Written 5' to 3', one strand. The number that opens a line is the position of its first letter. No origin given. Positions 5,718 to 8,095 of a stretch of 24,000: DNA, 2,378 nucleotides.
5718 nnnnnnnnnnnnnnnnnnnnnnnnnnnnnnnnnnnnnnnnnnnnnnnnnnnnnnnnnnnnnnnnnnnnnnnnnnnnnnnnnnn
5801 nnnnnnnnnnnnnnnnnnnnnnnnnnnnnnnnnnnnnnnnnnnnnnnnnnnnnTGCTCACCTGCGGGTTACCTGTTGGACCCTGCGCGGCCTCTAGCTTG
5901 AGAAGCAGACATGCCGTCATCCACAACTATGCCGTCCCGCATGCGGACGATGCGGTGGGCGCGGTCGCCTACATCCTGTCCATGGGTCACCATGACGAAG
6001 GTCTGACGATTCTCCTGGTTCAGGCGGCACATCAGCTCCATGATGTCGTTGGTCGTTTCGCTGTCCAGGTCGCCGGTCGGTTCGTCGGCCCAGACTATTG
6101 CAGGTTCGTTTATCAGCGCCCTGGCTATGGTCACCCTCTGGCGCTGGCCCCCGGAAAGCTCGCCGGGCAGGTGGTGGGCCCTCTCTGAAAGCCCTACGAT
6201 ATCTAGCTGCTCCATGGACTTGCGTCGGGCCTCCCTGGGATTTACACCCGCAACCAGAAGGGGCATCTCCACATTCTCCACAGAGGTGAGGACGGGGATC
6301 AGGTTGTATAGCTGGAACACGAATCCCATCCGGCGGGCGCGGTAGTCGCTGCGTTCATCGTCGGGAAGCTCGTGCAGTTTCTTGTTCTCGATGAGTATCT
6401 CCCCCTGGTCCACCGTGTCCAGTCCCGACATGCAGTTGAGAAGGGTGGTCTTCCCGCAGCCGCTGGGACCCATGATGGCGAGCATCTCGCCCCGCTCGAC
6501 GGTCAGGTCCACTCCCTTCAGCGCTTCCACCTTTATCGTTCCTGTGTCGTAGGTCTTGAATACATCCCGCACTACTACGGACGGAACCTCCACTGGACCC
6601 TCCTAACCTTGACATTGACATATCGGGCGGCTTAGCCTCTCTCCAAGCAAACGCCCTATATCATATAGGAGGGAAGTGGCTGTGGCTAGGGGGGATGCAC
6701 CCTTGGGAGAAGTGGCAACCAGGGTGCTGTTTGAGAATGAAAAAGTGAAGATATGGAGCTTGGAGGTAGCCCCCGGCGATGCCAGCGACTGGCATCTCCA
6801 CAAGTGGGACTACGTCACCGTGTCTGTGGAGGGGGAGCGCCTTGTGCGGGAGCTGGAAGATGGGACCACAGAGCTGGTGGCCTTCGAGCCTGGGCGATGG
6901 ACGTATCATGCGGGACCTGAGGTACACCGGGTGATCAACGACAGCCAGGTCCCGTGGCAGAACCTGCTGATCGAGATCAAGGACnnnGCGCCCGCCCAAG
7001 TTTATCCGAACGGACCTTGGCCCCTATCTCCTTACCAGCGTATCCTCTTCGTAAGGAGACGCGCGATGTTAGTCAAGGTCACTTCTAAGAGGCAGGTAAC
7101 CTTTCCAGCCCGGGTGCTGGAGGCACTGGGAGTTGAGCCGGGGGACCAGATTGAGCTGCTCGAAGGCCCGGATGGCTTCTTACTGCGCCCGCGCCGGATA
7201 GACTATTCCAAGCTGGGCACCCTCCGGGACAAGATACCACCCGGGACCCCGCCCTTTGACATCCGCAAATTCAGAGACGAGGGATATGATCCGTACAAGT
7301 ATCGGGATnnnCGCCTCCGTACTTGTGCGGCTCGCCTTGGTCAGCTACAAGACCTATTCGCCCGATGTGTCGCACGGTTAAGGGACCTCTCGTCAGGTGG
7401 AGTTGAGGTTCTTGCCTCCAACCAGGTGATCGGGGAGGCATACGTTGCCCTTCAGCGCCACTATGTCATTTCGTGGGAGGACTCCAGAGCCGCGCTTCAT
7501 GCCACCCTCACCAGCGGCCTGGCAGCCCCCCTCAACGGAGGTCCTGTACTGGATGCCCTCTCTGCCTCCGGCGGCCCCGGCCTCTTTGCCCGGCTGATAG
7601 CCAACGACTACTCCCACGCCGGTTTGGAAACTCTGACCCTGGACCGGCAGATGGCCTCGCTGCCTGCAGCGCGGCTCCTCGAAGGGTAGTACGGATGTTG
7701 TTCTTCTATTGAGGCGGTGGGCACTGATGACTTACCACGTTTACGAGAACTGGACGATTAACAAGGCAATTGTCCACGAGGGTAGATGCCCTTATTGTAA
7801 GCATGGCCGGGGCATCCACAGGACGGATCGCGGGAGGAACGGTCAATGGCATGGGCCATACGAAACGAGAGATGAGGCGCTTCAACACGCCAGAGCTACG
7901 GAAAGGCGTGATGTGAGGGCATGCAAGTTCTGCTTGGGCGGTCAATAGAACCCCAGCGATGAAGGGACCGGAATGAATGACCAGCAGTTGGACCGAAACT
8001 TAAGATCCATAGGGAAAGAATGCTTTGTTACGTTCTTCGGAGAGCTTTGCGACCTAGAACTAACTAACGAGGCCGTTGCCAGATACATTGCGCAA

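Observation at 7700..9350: AT-richer four-gene island of small uncharacterised proteins next to a TA remnant: candidate novel defence (restriction-like / abortive infection) module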

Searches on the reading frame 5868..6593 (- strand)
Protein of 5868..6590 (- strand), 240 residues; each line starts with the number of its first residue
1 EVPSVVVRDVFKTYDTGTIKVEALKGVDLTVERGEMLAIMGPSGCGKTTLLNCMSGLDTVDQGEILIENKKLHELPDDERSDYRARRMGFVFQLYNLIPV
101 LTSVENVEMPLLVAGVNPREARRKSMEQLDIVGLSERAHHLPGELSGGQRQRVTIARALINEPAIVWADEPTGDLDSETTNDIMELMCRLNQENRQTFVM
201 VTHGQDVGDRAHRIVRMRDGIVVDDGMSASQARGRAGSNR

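Call 100: find_encoding_contigs(protein=window:5868-6590:-, flank=6000, max_places=8)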
Protein window:5868-6590:- (240 aa): no gene with exactly this product is on record in the collection.

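Call 101: find_encoding_contigs(protein=window:5871-6593:-, flank=7000, max_places=8)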
Protein window:5871-6593:- (241 aa): 5 contigs read that carry it; 5 places shown.
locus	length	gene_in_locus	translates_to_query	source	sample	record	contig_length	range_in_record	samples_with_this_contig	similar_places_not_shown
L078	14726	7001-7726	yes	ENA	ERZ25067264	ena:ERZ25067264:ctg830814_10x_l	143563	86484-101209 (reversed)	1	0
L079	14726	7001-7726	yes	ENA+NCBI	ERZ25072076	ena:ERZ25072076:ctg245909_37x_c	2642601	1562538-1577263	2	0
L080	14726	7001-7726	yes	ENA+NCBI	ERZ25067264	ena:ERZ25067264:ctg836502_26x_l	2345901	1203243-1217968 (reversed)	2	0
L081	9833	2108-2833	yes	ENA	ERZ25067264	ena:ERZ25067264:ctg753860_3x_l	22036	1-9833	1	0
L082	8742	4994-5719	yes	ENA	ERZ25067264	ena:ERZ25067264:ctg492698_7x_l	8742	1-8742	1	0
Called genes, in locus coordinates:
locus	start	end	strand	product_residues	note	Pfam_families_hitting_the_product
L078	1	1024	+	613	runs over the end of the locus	PF04760:IF2_N, PF00025:Arf, PF00009:GTP_EFTU, PF01926:MMR_HSR1, PF02421:FeoB_N (weak), PF22042:EF-G_D2, PF11987:IF-2, PF03144:GTP_EFTU_D2 (weak)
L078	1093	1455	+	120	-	PF02033:RBFA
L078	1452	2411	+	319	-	PF01509:TruB_N, PF16198:TruB_C_2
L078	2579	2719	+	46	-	PF18930:DUF5679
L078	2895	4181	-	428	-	PF00355:Rieske, PF19301:LigXa_C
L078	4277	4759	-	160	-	PF28530:DUF8426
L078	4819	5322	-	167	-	-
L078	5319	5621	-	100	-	-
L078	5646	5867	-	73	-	-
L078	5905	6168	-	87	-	-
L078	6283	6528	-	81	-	PF04014:MazE_antitoxin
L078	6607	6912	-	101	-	-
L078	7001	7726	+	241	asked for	PF00005:ABC_tran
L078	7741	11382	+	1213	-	PF02687:FtsX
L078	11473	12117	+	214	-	PF00753:Lactamase_B, PF23023:Anti-Pycsar_Apyc1 (faint), PF12706:Lactamase_B_2 (weak)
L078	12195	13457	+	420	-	PF00675:Peptidase_M16, PF05193:Peptidase_M16_C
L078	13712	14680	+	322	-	PF02086:MethyltransfD12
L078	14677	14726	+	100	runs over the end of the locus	-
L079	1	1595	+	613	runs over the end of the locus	PF04760:IF2_N, PF00025:Arf, PF00009:GTP_EFTU, PF01926:MMR_HSR1, PF02421:FeoB_N (weak), PF22042:EF-G_D2, PF11987:IF-2, PF03144:GTP_EFTU_D2 (weak)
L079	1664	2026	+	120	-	PF02033:RBFA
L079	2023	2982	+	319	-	PF01509:TruB_N, PF16198:TruB_C_2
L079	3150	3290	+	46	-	PF18930:DUF5679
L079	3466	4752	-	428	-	PF00355:Rieske, PF19301:LigXa_C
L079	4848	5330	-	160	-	PF28530:DUF8426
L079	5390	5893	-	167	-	-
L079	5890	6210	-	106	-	-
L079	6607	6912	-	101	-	-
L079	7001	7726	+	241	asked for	PF00005:ABC_tran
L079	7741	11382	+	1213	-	PF02687:FtsX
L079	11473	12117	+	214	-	PF00753:Lactamase_B, PF23023:Anti-Pycsar_Apyc1 (faint), PF12706:Lactamase_B_2 (weak)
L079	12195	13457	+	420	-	PF00675:Peptidase_M16, PF05193:Peptidase_M16_C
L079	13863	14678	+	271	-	PF02086:MethyltransfD12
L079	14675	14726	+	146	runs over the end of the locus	PF13527:Acetyltransf_9 (faint), PF00583:Acetyltransf_1, PF13673:Acetyltransf_10, PF13508:Acetyltransf_7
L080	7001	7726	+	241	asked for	PF00005:ABC_tran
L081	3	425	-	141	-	?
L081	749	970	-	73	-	-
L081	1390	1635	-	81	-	PF04014:MazE_antitoxin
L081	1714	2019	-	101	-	-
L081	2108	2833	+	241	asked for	PF00005:ABC_tran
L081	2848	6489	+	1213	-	PF02687:FtsX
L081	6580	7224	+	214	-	PF00753:Lactamase_B, PF23023:Anti-Pycsar_Apyc1 (faint), PF12706:Lactamase_B_2 (weak)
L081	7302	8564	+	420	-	PF00675:Peptidase_M16, PF05193:Peptidase_M16_C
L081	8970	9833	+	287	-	PF02086:MethyltransfD12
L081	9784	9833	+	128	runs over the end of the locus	PF00583:Acetyltransf_1, PF13673:Acetyltransf_10, PF13508:Acetyltransf_7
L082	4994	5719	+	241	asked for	PF00005:ABC_tran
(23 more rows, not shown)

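Call 118: search_protein_families(library=pfam, proteins=[L079:6238-6456:-, L079:5893-6210:-, L079:4851-5330:-], max_evalue=0.05)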
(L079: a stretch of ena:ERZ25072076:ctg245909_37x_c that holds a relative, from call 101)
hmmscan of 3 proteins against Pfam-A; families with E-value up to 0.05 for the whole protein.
L079:6238-6456:- (73 aa): 0 families

L079:5893-6210:- (106 aa): 0 families

L079:4851-5330:- (160 aa): 0 families

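Call 119: search_protein_families(library=padloc, proteins=[L079:6238-6456:-, L079:5893-6210:-, L079:5393-5893:-, L079:4851-5330:-], max_evalue=0.01)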
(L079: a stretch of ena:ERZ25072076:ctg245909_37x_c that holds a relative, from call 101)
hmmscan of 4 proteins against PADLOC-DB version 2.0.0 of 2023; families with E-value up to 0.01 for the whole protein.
L079:6238-6456:- (73 aa): 0 families

L079:5893-6210:- (106 aa): 0 families

L079:5393-5893:- (167 aa): 0 families

L079:4851-5330:- (160 aa): 7 families
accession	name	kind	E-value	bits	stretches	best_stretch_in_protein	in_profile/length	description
PDLC04815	PDC-S02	-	9.3e-29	98.8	1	1-149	1-145/346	-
PDLC04819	PDC-S02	-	8.5e-20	69.2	1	2-158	4-156/334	-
PDLC04824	PDC-S02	-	2.5e-18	64.3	1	2-158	3-158/308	-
PDLC04806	PDC-S02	-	4.2e-16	57.1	1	2-154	3-154/324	-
PDLC04799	PDC-S02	-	2.7e-12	44.4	1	17-160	18-160/308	-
PDLC04816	PDC-S02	-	2.4e-06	25.3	1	25-158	29-153/299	-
PDLC03448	REase_II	-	3.6e-05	20.1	1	46-158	306-416/857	Type II restriction enzyme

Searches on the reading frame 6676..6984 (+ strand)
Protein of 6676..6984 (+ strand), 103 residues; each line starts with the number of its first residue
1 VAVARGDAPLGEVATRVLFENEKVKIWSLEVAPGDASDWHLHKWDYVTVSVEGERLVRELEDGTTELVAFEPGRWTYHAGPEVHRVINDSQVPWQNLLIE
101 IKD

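Call 89: search_protein_families(library=pfam, proteins=[window:6676-6984:+], max_evalue=0.01)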
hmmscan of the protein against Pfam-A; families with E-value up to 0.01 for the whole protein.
window:6676-6984:+ (103 aa): 1 family
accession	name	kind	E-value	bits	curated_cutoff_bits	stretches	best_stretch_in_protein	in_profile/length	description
PF07883.17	Cupin_2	-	0.0016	18.5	27.2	1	29-93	3-63/70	Cupin domain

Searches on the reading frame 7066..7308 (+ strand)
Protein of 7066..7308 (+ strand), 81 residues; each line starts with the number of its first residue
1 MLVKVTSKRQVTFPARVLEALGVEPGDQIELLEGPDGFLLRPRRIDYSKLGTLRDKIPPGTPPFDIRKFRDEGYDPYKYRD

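Call 4: search_protein_families(library=pfam, proteins=[window:7066-7308:+], max_evalue=1)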
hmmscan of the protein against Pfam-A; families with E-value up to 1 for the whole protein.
window:7066-7308:+ (81 aa): 2 families
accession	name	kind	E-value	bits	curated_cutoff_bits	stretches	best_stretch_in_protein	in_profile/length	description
PF04014.23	MazE_antitoxin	-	5.1e-10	39.6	24.7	1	3-44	2-44/48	Antidote-toxin recognition MazE, bacterial antitoxin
PF15937.10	PrlF_antitoxin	-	0.092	13.4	32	1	4-39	3-38/99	prlF antitoxin for toxin YhaV_toxin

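Call 5: search_protein_families(library=padloc, proteins=[window:7066-7308:+], max_evalue=1)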
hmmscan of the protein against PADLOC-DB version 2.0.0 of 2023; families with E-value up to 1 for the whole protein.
window:7066-7308:+ (81 aa): 0 families

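Call 6: search_protein_families(library=ncbifam, proteins=[window:7066-7308:+], max_evalue=1)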
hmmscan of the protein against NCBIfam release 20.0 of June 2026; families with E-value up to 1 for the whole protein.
window:7066-7308:+ (81 aa): 4 families
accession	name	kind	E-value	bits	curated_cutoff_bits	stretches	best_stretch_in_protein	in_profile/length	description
TIGR01439.1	lp_hng_hel_AbrB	domain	2.9e-08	33.3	28.3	1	3-42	2-42/44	transcriptional regulator, AbrB family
NF007429.0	PRK09974.1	equivalog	0.0029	17.5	125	1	4-38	16-50/114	type II toxin-antitoxin system PrlF family antitoxin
TIGR02609.1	doc_partner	hypoth_equivalog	0.02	15.3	55.9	1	11-40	12-41/74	putative addiction module antidote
NF006352.0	PRK08577.1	equivalog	0.085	12.9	140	1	2-29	6-33/136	hypothetical protein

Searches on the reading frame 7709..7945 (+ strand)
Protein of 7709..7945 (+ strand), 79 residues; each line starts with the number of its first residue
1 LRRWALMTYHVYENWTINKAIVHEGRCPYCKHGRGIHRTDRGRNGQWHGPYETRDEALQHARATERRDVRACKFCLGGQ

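Call 4: search_protein_families(library=pfam, proteins=[window:7727-7945:+], max_evalue=1)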
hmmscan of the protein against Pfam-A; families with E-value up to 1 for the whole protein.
window:7727-7945:+ (73 aa): 3 families
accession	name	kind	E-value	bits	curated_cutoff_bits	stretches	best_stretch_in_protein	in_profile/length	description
PF13773.12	DUF4170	-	0.041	14.3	25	1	32-63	17-48/60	Domain of unknown function (DUF4170)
PF19746.4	DUF6233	-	0.051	14.1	27.6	1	44-69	30-52/59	Family of unknown function (DUF6233)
PF19837.4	DUF6316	-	0.07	13.4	28.5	1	37-55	28-46/55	Domain of unknown function (DUF6316)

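Call 5: search_protein_families(library=padloc, proteins=[window:7727-7945:+], max_evalue=1)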
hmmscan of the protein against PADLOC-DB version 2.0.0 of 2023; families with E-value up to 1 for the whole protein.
window:7727-7945:+ (73 aa): 0 families

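Call 6: search_protein_families(library=ncbifam, proteins=[window:7727-7945:+], max_evalue=1)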
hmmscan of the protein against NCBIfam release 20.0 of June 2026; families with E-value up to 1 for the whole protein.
window:7727-7945:+ (73 aa): 0 families

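Call 8: search_protein_families(library=phrogs, proteins=[window:7727-7945:+], max_evalue=1)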
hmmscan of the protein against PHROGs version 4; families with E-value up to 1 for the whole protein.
window:7727-7945:+ (73 aa): 3 families
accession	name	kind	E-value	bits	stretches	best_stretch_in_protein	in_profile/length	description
phrog_4298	-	unknown function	0.0038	18.4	1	11-70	13-64/70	-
phrog_7196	-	unknown function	0.18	12.7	1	38-55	29-46/63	-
phrog_34179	-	unknown function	0.25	12.6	1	8-51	45-84/86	-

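Call 40: search_solved_structures(query=window:7709-7945:+, max_evalue=10, show_alignments=2)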
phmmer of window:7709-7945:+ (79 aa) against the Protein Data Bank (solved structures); distinct sequences matched with E-value up to 10: 0.
